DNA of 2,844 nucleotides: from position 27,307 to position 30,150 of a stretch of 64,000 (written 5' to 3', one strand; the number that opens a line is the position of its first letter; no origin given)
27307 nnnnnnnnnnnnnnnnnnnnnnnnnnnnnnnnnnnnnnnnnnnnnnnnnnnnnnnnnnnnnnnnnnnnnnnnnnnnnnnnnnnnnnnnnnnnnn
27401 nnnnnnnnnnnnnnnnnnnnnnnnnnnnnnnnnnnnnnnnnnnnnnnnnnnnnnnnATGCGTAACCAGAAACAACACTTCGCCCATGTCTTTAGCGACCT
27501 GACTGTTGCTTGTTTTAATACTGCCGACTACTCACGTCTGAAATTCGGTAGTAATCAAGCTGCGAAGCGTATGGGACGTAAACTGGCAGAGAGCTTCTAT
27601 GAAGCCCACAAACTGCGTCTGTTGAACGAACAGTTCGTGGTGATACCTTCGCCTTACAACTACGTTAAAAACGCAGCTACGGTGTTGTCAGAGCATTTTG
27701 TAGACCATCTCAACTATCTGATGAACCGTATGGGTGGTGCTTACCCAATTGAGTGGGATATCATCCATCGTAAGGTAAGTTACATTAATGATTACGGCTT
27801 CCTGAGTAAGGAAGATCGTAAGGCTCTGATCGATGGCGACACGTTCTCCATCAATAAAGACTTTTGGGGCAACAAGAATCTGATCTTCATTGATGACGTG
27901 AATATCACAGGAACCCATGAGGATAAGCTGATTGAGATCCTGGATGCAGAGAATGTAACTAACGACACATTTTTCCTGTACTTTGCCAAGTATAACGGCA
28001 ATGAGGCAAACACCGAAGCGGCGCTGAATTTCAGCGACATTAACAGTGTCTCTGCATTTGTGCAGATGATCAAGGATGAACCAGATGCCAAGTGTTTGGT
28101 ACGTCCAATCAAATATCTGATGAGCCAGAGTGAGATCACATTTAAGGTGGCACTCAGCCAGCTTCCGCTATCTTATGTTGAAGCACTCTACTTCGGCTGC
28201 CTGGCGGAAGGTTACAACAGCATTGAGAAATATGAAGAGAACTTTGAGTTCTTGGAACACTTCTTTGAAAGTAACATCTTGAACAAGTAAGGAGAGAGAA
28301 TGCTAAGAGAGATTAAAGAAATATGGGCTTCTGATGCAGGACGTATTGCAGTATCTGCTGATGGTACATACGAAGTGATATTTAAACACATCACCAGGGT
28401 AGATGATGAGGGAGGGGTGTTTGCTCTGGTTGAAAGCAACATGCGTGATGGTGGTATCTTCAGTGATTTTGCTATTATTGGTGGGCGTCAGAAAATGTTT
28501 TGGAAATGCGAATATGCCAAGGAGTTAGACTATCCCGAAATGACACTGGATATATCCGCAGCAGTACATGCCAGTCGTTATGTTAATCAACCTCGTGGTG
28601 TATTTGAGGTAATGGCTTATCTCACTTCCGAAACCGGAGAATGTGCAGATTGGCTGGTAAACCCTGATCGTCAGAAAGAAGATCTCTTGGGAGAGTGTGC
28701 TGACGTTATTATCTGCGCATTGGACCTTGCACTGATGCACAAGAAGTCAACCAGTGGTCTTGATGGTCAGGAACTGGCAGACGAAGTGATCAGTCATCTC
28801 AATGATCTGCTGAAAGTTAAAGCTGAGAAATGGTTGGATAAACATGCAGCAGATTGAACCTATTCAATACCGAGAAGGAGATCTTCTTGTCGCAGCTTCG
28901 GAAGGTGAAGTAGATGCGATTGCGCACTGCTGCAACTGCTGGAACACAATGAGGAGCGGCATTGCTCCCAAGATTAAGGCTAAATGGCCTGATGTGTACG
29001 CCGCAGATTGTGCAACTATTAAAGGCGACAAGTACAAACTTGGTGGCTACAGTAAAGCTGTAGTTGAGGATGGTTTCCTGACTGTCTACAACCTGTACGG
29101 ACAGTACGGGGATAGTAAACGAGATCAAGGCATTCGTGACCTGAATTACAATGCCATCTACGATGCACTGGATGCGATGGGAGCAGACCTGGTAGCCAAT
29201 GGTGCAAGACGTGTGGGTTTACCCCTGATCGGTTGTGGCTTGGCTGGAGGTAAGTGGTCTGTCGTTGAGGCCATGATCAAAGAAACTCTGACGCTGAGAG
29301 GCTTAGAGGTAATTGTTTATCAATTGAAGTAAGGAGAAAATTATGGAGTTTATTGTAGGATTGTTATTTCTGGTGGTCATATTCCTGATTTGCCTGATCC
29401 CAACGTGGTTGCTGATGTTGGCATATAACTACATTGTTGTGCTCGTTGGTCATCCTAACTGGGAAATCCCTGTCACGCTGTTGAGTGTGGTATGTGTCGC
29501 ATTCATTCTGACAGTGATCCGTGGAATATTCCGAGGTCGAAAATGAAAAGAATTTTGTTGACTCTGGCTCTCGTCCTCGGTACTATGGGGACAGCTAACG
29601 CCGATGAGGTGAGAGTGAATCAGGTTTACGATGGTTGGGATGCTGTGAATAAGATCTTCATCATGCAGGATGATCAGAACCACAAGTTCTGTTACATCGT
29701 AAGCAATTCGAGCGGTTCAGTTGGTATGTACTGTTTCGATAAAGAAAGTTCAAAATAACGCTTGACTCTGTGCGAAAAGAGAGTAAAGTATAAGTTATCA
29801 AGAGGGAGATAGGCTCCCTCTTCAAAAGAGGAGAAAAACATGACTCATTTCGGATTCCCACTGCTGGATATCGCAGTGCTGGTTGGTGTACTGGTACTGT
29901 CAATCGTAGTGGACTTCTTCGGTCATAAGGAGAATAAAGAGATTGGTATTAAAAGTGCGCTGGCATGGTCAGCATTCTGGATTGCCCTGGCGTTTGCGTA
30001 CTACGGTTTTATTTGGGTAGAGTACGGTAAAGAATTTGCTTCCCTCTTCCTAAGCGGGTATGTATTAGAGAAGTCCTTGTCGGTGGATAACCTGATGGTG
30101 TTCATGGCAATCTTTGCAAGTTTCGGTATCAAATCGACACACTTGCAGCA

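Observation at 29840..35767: Phage-borne Ter-like module: TerC, lipoprotein, TelA-like, vWA/TerY-like and TerD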

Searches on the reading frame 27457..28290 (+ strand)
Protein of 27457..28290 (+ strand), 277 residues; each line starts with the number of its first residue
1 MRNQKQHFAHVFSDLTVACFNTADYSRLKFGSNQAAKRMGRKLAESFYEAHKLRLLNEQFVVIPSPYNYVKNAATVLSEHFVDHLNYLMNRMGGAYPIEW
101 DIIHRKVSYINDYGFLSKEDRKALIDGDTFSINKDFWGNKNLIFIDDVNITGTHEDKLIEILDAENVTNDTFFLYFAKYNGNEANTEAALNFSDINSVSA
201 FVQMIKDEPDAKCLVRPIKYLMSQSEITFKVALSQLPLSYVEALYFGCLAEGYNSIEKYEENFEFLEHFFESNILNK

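Call 3: search_protein_families(library=pfam, proteins=[window:27457-28290:+], max_evalue=0.01)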
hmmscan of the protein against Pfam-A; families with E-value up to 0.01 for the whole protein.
window:27457-28290:+ (277 aa): 1 family
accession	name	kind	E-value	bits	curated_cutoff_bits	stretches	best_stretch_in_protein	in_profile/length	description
PF15610.12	PRTase_3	-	3.4e-40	138.5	28.7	1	10-266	8-264/264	PRTase ComF-like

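Call 14: search_protein_families(library=phrogs, proteins=[window:27457-28290:+], max_evalue=0.001)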
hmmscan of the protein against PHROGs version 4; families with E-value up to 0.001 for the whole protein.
window:27457-28290:+ (277 aa): 1 family
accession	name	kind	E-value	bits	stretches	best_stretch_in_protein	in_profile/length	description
phrog_13415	-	unknown function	4.1e-142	473.6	1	1-277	1-276/285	-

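Call 16: search_dna_similar(query=window:27457-28290:+, collection=phages, mode=protein, max_rows=40, rows=spread)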
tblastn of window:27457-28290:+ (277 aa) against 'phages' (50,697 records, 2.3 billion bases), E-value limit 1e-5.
Records with a match: 157; places in all: 157; records where one place covers at least 80% of the query: 157.
Best place of each record, by identity: 80-90% 5; 60-80% 127; <60% 25.
By first word of the organism name: Escherichia 105; Rhizobium 11; Klebsiella 10; Brevundimonas 7; Campylobacter 5; Caulobacter 4; Justusliebigvirus 3; Phapecoctavirus 3; Salmonella 1; Enterobacteria 1; and 7 more.
By host as written in the record: Escherichia coli 29; Escherichia coli K-12 MG1655 17; - 12; Brevundimonas pondensis LVF1 6; Escherichia sp. 5; Campylobacter jejuni 5; Escherichia coli K-12 4; Escherichia coli EC3.18 4; and 56 more.
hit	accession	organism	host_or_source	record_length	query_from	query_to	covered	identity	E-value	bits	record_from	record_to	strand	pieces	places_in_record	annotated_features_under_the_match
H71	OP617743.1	Klebsiella phage KP13-26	Klebsiella pneumoniae KP13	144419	1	277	100%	86.7%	2e-150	470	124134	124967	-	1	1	hypothetical protein (x2)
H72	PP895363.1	Klebsiella phage FKP3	Klebsiella pneumoniae CG258-ST307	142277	1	277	100%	86.0%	6e-147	460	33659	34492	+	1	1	Zot-like toxin | hydrolase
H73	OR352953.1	Escherichia phage AV123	Escherichia coli ESBL012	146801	1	277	100%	79.8%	2e-139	438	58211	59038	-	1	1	hypothetical protein (x2)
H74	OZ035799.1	Justusliebigvirus alia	-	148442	1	277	100%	79.8%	2e-139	438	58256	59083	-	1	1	record has no annotation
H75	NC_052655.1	Escherichia phage alia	Escherichia coli K-12 MG1655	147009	1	277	100%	79.4%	2e-138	436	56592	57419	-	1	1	hypothetical protein | hydrolase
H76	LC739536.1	Escherichia phage phiWec187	Escherichia coli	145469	1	277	100%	79.4%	2e-138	436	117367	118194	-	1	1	hypothetical protein (x2)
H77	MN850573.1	Escherichia phage muut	Escherichia coli K-12 MG1655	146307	1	277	100%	79.4%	2e-138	436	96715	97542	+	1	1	hypothetical protein (x2)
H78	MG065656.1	Campylobacter phage C3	Campylobacter jejuni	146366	1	277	100%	79.4%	2e-138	436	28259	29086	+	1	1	record has no annotation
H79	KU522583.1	Enterobacteria phage ECGD1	-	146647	1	277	100%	79.4%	2e-138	436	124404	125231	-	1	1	putative orotate phosphoribosyltransferase | putative hydrolase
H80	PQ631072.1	Escherichia phage EC.P2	Escherichia coli CVCC198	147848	1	277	100%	79.4%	2e-138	436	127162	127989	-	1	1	hypothetical protein (x2)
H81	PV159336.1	Escherichia phage W22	Escherichia sp.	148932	1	277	100%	79.4%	2e-138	436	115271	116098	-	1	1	W22000185: hypothetical protein | W22000186: hypothetical protein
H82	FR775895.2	Escherichia phage phi92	Escherichia coli K92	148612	1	277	100%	79.4%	2e-138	435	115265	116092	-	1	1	PHI92_gene_186: Phi92_gp186 | PHI92_gene_187: Phi92_gp187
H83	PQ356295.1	Escherichia phage KKE7M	Escherichia coli W3350 (Yale CGSC)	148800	1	277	100%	79.1%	3e-138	435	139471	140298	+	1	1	hypothetical protein (x2)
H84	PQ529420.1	Escherichia phage Eryne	Escherichia coli UTI89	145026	1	277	100%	79.1%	9e-138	434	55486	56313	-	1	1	Zot-like toxin | hydrolase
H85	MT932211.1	Escherichia phage VEcB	Escherichia coli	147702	1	277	100%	78.7%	1e-136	431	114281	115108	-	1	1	hypothetical protein (x2)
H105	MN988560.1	Rhizobium phage RHph_TM21B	R. phaseoli INC 1-2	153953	1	259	94%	43.6%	7e-65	224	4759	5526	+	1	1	phosphoribosyltransferase-like protein | putative dehalogenase hydrolase-like protein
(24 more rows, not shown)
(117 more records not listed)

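Call 19: search_protein_families(library=ncbifam, proteins=[window:27457-28290:+], max_evalue=0.01)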
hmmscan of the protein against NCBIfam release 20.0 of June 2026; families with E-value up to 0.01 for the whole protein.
window:27457-28290:+ (277 aa): 1 family
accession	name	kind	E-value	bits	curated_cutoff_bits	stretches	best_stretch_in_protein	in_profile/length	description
TIGR00201.1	comF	subfamily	0.0096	15.9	233.55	0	27-154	51-167/190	ComF family protein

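Call 20: search_protein_families(library=padloc, proteins=[window:27457-28290:+], max_evalue=0.01)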
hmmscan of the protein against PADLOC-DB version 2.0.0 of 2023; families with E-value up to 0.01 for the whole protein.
window:27457-28290:+ (277 aa): 0 families

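Call 49: search_solved_structures(query=window:27457-28290:+, max_evalue=1, show_alignments=1)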
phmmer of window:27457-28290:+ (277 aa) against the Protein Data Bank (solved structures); distinct sequences matched with E-value up to 1: 0.

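Call 79: get_annotated_region(hit=H105, flank=6000)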
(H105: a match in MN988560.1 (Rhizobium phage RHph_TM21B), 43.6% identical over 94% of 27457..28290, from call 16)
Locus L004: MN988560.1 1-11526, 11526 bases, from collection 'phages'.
description: Rhizobium phage RHph_TM21B, partial genome.
organism: Rhizobium phage RHph_TM21B (NCBI taxid 2509757)
taxonomy: Viruses; Duplodnaviria; Heunggongvirae; Uroviricota; Caudoviricetes; Kleczkowskaviridae; Cuauhnahuacvirus
host: R. phaseoli INC 1-2; source: agricultural lands; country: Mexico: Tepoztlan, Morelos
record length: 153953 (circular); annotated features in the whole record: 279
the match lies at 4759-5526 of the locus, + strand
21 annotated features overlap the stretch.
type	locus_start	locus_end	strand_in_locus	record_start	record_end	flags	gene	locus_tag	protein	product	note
CDS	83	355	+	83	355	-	-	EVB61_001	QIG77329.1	hypothetical protein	-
CDS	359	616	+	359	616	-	-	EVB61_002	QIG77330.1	hypothetical protein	-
CDS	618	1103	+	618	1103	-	-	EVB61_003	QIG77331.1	dihydrofolate reductase protein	GO_function: GO:0016491 - oxidoreductase activity; GO_function: GO:0050661 - NADP binding; GO_process: GO:0009165 - ...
CDS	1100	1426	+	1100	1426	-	-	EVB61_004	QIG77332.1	hypothetical protein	-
CDS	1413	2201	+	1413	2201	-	-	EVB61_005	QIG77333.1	hypothetical protein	-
CDS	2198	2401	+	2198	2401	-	-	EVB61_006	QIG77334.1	hypothetical protein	-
CDS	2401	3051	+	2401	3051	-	-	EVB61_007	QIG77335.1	putative metallophosphatase protein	-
CDS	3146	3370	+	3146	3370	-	-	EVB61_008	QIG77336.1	hypothetical protein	-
CDS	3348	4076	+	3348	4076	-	-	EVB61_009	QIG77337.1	hypothetical protein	-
CDS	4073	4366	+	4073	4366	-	-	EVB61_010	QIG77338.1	hypothetical protein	-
CDS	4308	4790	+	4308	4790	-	-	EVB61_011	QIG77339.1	putative dehalogenase hydrolase-like protein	-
CDS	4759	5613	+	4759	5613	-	-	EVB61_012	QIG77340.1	phosphoribosyltransferase-like protein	-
CDS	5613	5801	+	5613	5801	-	-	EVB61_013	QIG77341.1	hypothetical protein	-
CDS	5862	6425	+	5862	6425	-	-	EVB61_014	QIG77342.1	putative bifunctional NMN adenylyltransferase/NUDIX hydrolase protein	GO_function: GO:0016787 - hydrolase activity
CDS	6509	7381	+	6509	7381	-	-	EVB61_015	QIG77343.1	hypothetical protein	-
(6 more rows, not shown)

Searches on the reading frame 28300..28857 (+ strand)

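Call 3: search_protein_families(library=pfam, proteins=[window:28300-28857:+], max_evalue=0.01)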
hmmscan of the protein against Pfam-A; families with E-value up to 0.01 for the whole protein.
window:28300-28857:+ (185 aa): 0 families

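Call 14: search_protein_families(library=phrogs, proteins=[window:28300-28857:+], max_evalue=0.001)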
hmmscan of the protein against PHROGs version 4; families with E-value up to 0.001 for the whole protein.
window:28300-28857:+ (185 aa): 3 families
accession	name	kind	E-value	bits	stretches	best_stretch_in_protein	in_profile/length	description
phrog_1247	-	other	4.1e-22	79.8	1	65-181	110-234/444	MazG-like pyrophosphatase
phrog_7315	-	unknown function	4.7e-08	34.3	1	99-180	120-194/198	-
phrog_21738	-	unknown function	7e-08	33.5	1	64-179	189-307/311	-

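Call 19: search_protein_families(library=ncbifam, proteins=[window:28300-28857:+], max_evalue=0.01)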
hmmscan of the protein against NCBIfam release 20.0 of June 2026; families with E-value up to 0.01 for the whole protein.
window:28300-28857:+ (185 aa): 0 families

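Call 20: search_protein_families(library=padloc, proteins=[window:28300-28857:+], max_evalue=0.01)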
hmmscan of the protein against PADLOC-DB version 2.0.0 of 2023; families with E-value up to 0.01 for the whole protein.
window:28300-28857:+ (185 aa): 0 families

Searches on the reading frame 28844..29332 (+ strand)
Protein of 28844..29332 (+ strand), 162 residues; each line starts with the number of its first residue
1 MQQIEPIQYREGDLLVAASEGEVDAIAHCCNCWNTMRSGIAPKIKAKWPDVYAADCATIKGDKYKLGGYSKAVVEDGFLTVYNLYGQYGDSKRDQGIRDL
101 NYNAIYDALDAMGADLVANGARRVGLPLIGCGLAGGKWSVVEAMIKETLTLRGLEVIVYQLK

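Call 7: search_protein_families(library=pfam, proteins=[window:28844-29332:+], max_evalue=0.01)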
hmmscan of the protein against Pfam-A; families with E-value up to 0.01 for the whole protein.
window:28844-29332:+ (162 aa): 1 family
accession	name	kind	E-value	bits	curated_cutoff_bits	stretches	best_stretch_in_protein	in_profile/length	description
PF01661.27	Macro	-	4e-05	24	22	1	28-144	2-117/118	Macro domain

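Call 19: search_protein_families(library=ncbifam, proteins=[window:28844-29332:+], max_evalue=0.01)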
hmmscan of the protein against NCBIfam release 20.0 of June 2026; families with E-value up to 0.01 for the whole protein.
window:28844-29332:+ (162 aa): 1 family
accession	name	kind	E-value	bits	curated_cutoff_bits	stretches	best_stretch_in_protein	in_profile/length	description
NF048014.1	antitoxin_DarG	equivalog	6.1e-11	42.2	250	1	7-160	1-147/338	type II toxin-antitoxin system antitoxin DNA ADP-ribosyl glycohydrolase DarG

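Call 20: search_protein_families(library=padloc, proteins=[window:28844-29332:+], max_evalue=0.01)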
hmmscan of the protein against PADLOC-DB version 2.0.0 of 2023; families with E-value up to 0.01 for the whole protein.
window:28844-29332:+ (162 aa): 1 family
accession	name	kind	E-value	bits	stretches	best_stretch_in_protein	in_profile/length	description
PDLC02990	DarG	-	4.5e-12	44.1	1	7-160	2-144/329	-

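Call 84: search_protein_families(library=phrogs, proteins=[window:28844-29332:+], max_evalue=0.001)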
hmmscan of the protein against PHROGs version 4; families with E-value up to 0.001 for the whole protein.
window:28844-29332:+ (162 aa): 3 families
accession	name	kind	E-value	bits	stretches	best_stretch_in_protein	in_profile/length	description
phrog_335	-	other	2.2e-48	166.5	1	7-161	56-203/422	phosphatase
phrog_30914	-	unknown function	5.6e-07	29.8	1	7-159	2-147/371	-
phrog_15329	-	unknown function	4.7e-05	24.6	1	98-157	39-97/104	-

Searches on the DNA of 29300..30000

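Call 85: search_rna_families(source=window, start=29300, end=30000, threshold=evalue, max_evalue=10)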
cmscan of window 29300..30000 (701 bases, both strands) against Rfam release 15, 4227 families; matches with E-value up to 10: 5.
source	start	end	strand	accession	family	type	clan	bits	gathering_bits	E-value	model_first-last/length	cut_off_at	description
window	29313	29402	-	RF01220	snoR104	Gene; snRNA; snoRNA; HACA-box;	-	19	40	1.3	1-118/118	no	Small nucleolar RNA snoR104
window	29641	29705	-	RF00069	SNORD24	Gene; snRNA; snoRNA; CD-box;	-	18.4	41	3.6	1-76/76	no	Small nucleolar RNA SNORD24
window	29672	29757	-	RF01509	Afu_300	Gene; snRNA; snoRNA; CD-box;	-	16.2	40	2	1-91/91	no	A. fumigatus snoRNA Afu_300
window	29624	29704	+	RF01202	sn2991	Gene; snRNA; snoRNA; CD-box;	-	15.7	60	9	1-98/98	no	Small nucleolar RNA sn2991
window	29352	29399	+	RF02475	GlsR6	Gene; snRNA; snoRNA; CD-box;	-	12.1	75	4.5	1-59/59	no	Small nucleolar RNA GlsR6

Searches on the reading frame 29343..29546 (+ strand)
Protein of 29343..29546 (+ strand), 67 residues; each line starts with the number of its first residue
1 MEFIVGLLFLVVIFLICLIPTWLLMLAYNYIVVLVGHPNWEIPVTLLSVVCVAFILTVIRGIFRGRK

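Call 36: search_protein_families(library=pfam, proteins=[window:29343-29546:+], max_evalue=0.1)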
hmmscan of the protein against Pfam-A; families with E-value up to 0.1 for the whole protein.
window:29343-29546:+ (67 aa): 1 family
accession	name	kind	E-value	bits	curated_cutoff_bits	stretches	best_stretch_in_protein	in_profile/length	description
PF20540.3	DUF6755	-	0.087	13.5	27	1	4-64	14-70/75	Family of unknown function (DUF6755)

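Call 84: search_protein_families(library=phrogs, proteins=[window:29343-29546:+], max_evalue=0.001)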
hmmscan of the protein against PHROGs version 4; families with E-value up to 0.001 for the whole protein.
window:29343-29546:+ (67 aa): 1 family
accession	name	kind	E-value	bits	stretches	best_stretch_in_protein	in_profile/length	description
phrog_16065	-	unknown function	4.7e-23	82.1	1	7-66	11-70/73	-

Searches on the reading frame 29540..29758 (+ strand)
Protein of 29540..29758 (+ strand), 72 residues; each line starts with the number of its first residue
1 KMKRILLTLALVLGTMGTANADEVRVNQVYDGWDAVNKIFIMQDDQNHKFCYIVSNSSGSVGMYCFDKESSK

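Call 36: search_protein_families(library=pfam, proteins=[window:29540-29758:+], max_evalue=0.1)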
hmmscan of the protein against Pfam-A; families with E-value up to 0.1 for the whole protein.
window:29540-29758:+ (72 aa): 0 families

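Call 84: search_protein_families(library=phrogs, proteins=[window:29540-29758:+], max_evalue=0.001)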
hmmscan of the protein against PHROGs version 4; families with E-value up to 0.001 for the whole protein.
window:29540-29758:+ (72 aa): 0 families
